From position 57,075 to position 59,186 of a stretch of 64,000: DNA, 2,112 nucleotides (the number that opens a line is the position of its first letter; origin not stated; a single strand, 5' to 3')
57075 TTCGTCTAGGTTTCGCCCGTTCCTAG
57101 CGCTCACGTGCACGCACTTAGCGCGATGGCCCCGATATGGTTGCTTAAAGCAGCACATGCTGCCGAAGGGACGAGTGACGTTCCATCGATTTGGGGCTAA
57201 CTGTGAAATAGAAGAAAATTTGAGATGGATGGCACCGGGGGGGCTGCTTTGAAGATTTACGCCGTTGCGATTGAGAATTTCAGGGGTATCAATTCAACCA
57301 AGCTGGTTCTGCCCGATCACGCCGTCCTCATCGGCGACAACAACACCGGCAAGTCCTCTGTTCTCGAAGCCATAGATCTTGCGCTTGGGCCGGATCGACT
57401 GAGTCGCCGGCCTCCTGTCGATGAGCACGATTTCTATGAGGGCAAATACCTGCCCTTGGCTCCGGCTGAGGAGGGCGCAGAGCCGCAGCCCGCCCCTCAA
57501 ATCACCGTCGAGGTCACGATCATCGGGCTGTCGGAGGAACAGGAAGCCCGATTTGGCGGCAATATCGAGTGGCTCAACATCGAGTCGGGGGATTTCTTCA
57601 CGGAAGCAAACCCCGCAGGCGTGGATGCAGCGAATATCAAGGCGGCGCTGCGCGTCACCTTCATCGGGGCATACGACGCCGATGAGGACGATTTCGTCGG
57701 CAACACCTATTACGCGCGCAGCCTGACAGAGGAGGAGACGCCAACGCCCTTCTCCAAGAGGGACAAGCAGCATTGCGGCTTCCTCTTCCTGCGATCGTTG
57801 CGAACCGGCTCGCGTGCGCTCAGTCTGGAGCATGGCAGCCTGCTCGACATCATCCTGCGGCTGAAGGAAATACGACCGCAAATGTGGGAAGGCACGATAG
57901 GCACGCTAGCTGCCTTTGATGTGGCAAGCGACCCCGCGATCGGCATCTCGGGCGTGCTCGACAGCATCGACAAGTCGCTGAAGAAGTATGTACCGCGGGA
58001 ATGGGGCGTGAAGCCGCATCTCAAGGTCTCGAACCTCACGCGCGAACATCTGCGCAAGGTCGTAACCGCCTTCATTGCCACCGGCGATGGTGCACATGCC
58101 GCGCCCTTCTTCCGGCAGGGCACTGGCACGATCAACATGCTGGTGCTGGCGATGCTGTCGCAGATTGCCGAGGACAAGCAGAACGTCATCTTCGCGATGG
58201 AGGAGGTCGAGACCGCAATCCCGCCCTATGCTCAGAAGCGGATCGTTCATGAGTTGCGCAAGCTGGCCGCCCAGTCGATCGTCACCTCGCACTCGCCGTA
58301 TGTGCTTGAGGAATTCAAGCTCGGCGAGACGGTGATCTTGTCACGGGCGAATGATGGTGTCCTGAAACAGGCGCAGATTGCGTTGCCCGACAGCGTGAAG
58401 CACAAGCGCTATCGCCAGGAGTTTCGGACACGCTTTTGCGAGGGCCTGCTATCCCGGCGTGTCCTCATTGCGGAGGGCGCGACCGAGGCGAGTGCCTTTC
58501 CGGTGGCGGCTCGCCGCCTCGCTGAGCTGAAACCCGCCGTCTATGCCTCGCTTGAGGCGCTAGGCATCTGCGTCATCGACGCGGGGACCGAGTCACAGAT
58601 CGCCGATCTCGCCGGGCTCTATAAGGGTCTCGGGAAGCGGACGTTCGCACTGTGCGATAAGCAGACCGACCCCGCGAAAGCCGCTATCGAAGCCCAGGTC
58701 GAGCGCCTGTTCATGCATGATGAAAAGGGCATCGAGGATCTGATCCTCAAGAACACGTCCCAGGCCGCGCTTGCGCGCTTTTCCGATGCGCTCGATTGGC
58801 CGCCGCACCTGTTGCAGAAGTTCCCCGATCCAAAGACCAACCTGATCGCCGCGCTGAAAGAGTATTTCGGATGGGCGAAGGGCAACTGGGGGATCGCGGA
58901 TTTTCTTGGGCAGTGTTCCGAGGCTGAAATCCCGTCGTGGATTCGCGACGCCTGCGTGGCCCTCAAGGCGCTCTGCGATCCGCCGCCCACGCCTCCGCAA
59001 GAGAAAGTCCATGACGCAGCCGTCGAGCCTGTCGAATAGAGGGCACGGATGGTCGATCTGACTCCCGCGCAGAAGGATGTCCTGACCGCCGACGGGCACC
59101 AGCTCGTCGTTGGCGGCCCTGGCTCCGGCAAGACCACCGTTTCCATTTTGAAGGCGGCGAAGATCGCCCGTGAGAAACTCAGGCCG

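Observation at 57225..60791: OLD-family ATPase/TOPRIM gene + SF1 helicase pair (Gabija-like) with an atypical helicase decapitated by an IS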

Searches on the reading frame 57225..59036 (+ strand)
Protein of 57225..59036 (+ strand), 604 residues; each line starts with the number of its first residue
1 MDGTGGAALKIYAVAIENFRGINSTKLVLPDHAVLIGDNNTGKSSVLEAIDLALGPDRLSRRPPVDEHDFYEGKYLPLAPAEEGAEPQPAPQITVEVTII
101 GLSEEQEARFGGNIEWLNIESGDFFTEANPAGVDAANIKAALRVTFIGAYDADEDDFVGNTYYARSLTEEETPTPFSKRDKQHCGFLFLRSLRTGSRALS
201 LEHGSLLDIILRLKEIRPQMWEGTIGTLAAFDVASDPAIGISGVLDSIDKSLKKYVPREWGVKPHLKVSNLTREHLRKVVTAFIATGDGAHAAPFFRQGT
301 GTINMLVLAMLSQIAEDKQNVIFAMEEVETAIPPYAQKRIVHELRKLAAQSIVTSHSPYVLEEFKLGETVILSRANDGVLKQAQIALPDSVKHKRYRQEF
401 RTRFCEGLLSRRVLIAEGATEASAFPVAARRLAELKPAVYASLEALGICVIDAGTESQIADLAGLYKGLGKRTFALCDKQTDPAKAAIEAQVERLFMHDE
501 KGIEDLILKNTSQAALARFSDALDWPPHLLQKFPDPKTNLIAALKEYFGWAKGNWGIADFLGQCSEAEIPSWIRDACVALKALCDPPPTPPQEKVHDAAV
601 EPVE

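Call 3: search_protein_families(library=pfam, proteins=[window:57225-59036:+], max_evalue=0.01)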
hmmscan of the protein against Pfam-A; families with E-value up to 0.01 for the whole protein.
window:57225-59036:+ (604 aa): 6 families
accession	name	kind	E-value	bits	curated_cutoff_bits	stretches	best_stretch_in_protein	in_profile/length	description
PF13175.12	AAA_15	-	5.2e-21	76.1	32.1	2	10-57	2-50/374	AAA ATPase domain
PF13304.12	AAA_21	-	4.1e-13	50.5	27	2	272-362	212-304/304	AAA domain, putative AbiEii toxin, Type IV TA system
PF02463.25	SMC_N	-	2.5e-09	37.3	40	1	11-57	2-51/220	RecF/RecN/SMC N terminal domain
PF11398.14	DUF2813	-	3.1e-08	33.8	21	1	14-58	6-50/372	Protein of unknown function (DUF2813)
PF20469.4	OLD-like_TOPRIM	-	7.1e-08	33.3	23.2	1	408-478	1-65/67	Overcoming lysogenization defect protein-like, TOPRIM domain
PF13476.12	AAA_23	-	6e-05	24.2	27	1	14-64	2-52/201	AAA domain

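Call 4: search_protein_families(library=padloc, proteins=[window:57225-59036:+], max_evalue=0.01)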
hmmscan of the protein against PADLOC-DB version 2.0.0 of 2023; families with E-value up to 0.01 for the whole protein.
window:57225-59036:+ (604 aa): 120 families (the best 25 are shown)
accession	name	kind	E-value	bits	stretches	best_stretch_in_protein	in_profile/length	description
PDLC00086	GajA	-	1e-267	887.8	1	9-597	1-588/600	AAA ATPase domain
PDLC04168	GajA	-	3.2e-36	123.2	1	10-517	3-472/570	-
PDLC00067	GajA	-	1.5e-29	101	2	295-501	270-480/604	AAA ATPase domain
PDLC00094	GajA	-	1.3e-26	91.2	2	12-167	4-138/569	AAA ATPase domain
PDLC00062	GajA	-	1.8e-24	84.1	2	10-157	2-129/639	AAA ATPase domain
PDLC02358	Old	-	4.7e-24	83.1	2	9-62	2-55/578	Old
PDLC00070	GajA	-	1.1e-22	78.4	1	10-452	2-422/596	AAA ATPase domain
PDLC02979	AriA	-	1.9e-21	75.3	2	10-55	2-48/373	-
PDLC00090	GajA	-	3.4e-19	67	1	10-426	2-431/659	AAA ATPase domain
PDLC00096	GajA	-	7.6e-19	65.9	1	13-454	5-423/630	AAA ATPase domain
PDLC00085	GajA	-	9e-19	65.7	2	343-509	312-465/580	AAA ATPase domain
PDLC04169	GajA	-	3.1e-18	64.4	1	293-490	111-305/434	-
PDLC00099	GajA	-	3.4e-18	63.9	2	297-455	274-430/626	AAA ATPase domain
PDLC00075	GajA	-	1e-17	61.9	2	296-482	247-423/536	AAA ATPase domain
PDLC00091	GajA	-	1.6e-17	61.6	1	13-452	5-433/627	AAA ATPase domain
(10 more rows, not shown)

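Call 15: search_solved_structures(query=window:57225-59036:+, max_evalue=0.001, show_alignments=2)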
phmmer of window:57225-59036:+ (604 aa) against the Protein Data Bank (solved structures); distinct sequences matched with E-value up to 0.001: 1.
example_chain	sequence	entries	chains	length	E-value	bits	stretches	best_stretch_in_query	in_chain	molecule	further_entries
6p74_A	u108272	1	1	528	0.00017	23.5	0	14-66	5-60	Putative ATP-dependent endonuclease of the OLD family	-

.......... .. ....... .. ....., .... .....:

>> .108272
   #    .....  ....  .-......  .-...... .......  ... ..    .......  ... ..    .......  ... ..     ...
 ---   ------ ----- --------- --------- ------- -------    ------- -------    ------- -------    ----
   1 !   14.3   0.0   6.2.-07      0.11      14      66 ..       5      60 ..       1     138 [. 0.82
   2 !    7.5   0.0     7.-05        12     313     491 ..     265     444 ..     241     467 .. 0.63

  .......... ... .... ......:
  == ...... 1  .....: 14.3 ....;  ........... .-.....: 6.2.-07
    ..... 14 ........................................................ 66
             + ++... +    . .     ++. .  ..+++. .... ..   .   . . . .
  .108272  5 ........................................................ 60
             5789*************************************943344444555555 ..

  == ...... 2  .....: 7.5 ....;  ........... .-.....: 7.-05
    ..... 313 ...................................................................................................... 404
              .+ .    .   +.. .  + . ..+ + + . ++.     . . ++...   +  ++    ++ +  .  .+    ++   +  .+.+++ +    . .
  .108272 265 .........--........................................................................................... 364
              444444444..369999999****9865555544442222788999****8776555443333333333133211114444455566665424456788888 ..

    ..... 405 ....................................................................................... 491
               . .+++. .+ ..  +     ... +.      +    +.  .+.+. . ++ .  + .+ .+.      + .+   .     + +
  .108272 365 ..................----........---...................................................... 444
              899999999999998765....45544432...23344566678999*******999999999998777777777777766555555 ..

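Call 21: search_solved_structures(query=A2, max_evalue=1, show_alignments=3)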
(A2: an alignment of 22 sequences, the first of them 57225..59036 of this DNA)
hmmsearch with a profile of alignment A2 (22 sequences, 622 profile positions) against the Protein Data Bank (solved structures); distinct sequences matched with E-value up to 1: 38.
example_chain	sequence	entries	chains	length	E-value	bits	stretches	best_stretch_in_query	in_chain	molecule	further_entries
8ee4_A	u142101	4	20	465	2e-08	36.4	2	1-48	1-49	PtuA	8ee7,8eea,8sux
6p74_A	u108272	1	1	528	4.3e-07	32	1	4-48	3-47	Putative ATP-dependent endonuclease of the OLD family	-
8wy4_A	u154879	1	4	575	1.6e-06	30.1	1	1-66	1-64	Endonuclease GajA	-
8jq9_B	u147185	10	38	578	1.7e-06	30.1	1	1-66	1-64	Endonuclease GajA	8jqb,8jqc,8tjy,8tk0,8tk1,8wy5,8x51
8j4t_A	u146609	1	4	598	1.9e-06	29.9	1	1-66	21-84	Endonuclease GajA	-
8sm3_A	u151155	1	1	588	6.1e-06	28.2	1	2-66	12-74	Endonuclease GajA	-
8u7i_A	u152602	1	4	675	9.4e-06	27.6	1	2-65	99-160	Endonuclease GajA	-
9n69_A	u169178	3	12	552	2.2e-05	26.4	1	3-50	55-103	AAA family ATPase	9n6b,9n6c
9e8z_C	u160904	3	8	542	0.00082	21.2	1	1-69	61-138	Retron Ec83 probable ATPase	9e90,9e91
9o4a_A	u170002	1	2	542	0.0015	20.3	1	1-69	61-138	Retron Ec83 probable ATPase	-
9vkz_A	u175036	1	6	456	0.015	17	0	5-46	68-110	Retron Ec78 probable ATPase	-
9vh1_D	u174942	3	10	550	0.02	16.7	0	5-46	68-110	Retron Ec78 probable ATPase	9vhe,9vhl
1us8_A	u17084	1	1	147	0.023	16.4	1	1-45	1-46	DNA DOUBLE-STRAND BREAK REPAIR RAD50 ATPASE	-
9kjx_B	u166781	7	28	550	0.023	16.4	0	5-46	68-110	AAA family ATPase | Retron I-A effector PtuA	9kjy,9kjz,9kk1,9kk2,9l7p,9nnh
1f2t_A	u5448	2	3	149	0.024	16.4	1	1-45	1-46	RAD50 ABC-ATPASE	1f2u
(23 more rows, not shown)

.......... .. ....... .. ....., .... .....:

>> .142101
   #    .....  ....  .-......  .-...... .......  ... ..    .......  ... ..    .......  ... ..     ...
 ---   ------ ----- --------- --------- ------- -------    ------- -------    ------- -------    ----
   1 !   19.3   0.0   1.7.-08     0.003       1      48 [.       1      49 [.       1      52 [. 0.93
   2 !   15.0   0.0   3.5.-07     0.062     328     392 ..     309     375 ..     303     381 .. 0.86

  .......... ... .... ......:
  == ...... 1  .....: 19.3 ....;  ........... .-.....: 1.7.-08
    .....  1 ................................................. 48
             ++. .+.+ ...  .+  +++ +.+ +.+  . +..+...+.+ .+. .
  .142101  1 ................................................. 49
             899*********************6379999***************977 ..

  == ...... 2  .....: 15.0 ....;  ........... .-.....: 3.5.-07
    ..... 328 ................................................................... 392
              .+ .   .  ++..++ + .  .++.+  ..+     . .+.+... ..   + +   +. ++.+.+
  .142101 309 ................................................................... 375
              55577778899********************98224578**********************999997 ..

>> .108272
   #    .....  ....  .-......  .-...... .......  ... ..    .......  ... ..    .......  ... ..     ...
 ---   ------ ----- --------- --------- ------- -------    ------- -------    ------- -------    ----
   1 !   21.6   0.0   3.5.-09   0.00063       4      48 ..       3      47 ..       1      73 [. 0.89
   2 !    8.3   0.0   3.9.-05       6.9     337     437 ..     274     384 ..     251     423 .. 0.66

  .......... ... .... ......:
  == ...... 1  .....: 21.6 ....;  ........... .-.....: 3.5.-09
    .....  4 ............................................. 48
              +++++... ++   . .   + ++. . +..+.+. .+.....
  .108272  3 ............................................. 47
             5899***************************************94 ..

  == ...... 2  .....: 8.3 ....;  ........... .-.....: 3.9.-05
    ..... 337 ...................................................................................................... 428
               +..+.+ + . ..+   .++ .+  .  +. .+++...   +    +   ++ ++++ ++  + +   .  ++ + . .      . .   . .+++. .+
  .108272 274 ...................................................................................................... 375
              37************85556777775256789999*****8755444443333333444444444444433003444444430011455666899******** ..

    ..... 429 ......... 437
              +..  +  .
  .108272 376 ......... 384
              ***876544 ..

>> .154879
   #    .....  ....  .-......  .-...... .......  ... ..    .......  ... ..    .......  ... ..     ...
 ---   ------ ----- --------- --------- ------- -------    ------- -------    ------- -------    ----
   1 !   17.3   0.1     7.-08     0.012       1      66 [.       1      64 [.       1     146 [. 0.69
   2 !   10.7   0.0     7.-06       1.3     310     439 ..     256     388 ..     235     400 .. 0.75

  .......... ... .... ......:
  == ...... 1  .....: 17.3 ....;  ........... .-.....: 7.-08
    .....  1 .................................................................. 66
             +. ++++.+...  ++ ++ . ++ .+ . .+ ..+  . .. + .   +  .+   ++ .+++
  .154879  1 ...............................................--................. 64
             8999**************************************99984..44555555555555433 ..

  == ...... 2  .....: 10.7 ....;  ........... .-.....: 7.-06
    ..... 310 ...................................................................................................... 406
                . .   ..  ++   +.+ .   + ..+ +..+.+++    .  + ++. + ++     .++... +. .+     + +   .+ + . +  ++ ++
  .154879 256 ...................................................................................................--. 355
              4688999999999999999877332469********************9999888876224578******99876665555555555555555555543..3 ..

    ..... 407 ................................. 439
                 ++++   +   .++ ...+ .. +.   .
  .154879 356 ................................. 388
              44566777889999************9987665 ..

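Call 24: search_protein_families(library=ncbifam, proteins=[window:57225-59036:+], max_evalue=0.001)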
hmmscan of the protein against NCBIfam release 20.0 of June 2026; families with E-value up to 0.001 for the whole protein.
window:57225-59036:+ (604 aa): 4 families
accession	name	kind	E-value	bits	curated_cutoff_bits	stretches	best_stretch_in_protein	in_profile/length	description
NF047739.1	antiphage_MADS3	equivalog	3.5e-13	49.5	420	1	300-379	319-397/427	methylation-associated defense system AAA family ATPase MAD3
NF041760.1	PtuA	equivalog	1.5e-10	40.6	500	1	8-52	49-94/524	retron Ec78 anti-phage system effector ATPase PtuA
TIGR00611.2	recf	equivalog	1.1e-06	28.1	172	1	13-52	3-43/339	DNA replication/repair protein RecF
NF003034.1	PRK03918.1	equivalog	0.00045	18.3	700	1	9-55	1-48/878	DNA double-strand break repair ATPase Rad50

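Call 33: find_homologous_proteins(query=window:57225-59036:+)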
Query window:57225-59036:+ (604 aa): 4712 proteins with E <= 0.001 among 8000 candidates; the best 120 are listed.
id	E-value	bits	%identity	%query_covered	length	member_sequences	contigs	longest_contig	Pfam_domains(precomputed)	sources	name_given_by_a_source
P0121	0.0e+0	1248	90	99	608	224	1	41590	PF20469.5,PF11398.15,PF13175.13,PF02463.26,PF13304.13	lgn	-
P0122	0.0e+0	1211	90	96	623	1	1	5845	PF20469.5,PF11398.15,PF13175.13,PF02463.26,PF13304.13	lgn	-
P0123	0.0e+0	1207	90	96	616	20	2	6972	PF20469.5,PF11398.15,PF13175.13,PF02463.26,PF13304.13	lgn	-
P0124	0.0e+0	1206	90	96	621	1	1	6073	PF20469.5,PF11398.15,PF13175.13,PF02463.26,PF13304.13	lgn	-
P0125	0.0e+0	1203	89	96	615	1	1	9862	PF20469.5,PF11398.15,PF13175.13,PF13476.13,PF02463.26,PF13304.13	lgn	-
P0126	0.0e+0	1200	89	96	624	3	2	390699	PF20469.5,PF11398.15,PF13175.13,PF13476.13,PF02463.26,PF13304.13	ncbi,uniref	ncbi:ATP-dependent nuclease [Xanthobacter variabilis]|uniref:ATP-dependent nuclease n=1 Tax=Xanthoba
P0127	0.0e+0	1199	90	96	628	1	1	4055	PF20469.5,PF11398.15,PF13175.13,PF02463.26,PF13304.13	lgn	-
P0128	0.0e+0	1193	89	96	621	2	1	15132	PF20469.5,PF11398.15,PF13175.13,PF13476.13,PF02463.26,PF13304.13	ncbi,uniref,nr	ncbi:ATP-dependent endonuclease [Sphingopyxis sp. KK2]|uniref:ATP-dependent nuclease n=1 Tax=Sphingo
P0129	0.0e+0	1191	89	96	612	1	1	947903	PF20469.5,PF11398.15,PF13175.13,PF02463.26,PF13304.13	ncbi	-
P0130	0.0e+0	1187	88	96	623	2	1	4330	PF20469.5,PF11398.15,PF13175.13,PF13476.13,PF02463.26,PF13304.13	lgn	-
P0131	0.0e+0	1185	88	96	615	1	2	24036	PF20469.5,PF11398.15,PF13175.13,PF13476.13,PF02463.26,PF13304.13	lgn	-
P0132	0.0e+0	1184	89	96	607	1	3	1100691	PF20469.5,PF11398.15,PF13175.13,PF02463.26,PF13304.13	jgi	jgi:putative ATP-dependent endonuclease of OLD family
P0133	0.0e+0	1182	89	96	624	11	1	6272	PF20469.5,PF11398.15,PF13175.13,PF02463.26,PF13304.13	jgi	jgi:putative ATP-dependent endonuclease of OLD family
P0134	0.0e+0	1181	88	96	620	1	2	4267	PF20469.5,PF11398.15,PF13175.13,PF13476.13,PF02463.26,PF13304.13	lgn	-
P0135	0.0e+0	1181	86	99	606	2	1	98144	PF20469.5,PF11398.15,PF13175.13,PF02463.26,PF13304.13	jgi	jgi:putative ATP-dependent endonuclease of OLD family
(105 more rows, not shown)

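Call 52: predict_structure(alignment_id=A5)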
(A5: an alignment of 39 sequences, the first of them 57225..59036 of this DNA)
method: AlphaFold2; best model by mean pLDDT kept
length: 604 residues; sequences in the alignment: 39
mean_pLDDT: 45.2   pTM: 0.33
mean pLDDT of the five models: 45.2, 44.2, 43.9, 40.4, 39.9
residues with pLDDT >= 90: 0; 70-90: 94; 50-70: 89; < 50: 421
segments of 3 or more residues with pLDDT < 50: 1-6, 32-88, 152-171, 176-187, 190-205, 212-501, 584-586, 589-604
pLDDT, mean of each block of 10 residues (from residue 1): 41 65 62 35 39 35 29 30 40 69 67 77 80 81 67 46 43 50 48 39 45 40 29 34 35 30 29 39 32 27 33 34 36 38 38 26 27 29 31 32 30 25 28 33 31 37 37 31 43 35 63 82 82 83 80 61 73 65 50 37 36
secondary structure, 60 per line:
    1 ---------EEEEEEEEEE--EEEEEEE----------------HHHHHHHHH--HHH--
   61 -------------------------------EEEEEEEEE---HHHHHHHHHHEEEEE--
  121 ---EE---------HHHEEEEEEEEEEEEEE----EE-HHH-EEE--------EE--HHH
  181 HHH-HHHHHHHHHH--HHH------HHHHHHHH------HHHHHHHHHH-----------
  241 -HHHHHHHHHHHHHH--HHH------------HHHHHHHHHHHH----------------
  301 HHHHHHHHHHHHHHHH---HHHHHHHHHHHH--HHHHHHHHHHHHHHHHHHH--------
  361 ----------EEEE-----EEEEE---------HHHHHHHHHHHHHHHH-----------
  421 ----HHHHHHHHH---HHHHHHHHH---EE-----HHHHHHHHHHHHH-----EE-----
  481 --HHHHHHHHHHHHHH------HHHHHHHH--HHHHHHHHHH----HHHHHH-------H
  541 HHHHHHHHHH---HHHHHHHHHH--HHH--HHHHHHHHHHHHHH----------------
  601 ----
elements in order: E10-19 E22-28 H45-53 E92-100 H104-113 E114-118 E138-151 E163-165 H178-183 H185-194 H206-213 H220-229 H242-255 H273-284 H301-316 H320-331 H334-352 E371-374 E380-384 H394-409 H425-433 H437-445 H456-468 H483-496 H503-510 H513-522 H527-532 H540-550 H554-563 H571-584

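Call 56: find_encoding_contigs(protein=window:57225-59036:+, flank=10000, max_places=6)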
Protein window:57225-59036:+ (604 aa): no gene with exactly this product is on record in the collection.

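Call 57: find_encoding_contigs(protein=window:57249-59036:+, flank=10000, max_places=6)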
Protein seq(596 aa) (596 aa): no gene with exactly this product is on record in the collection.
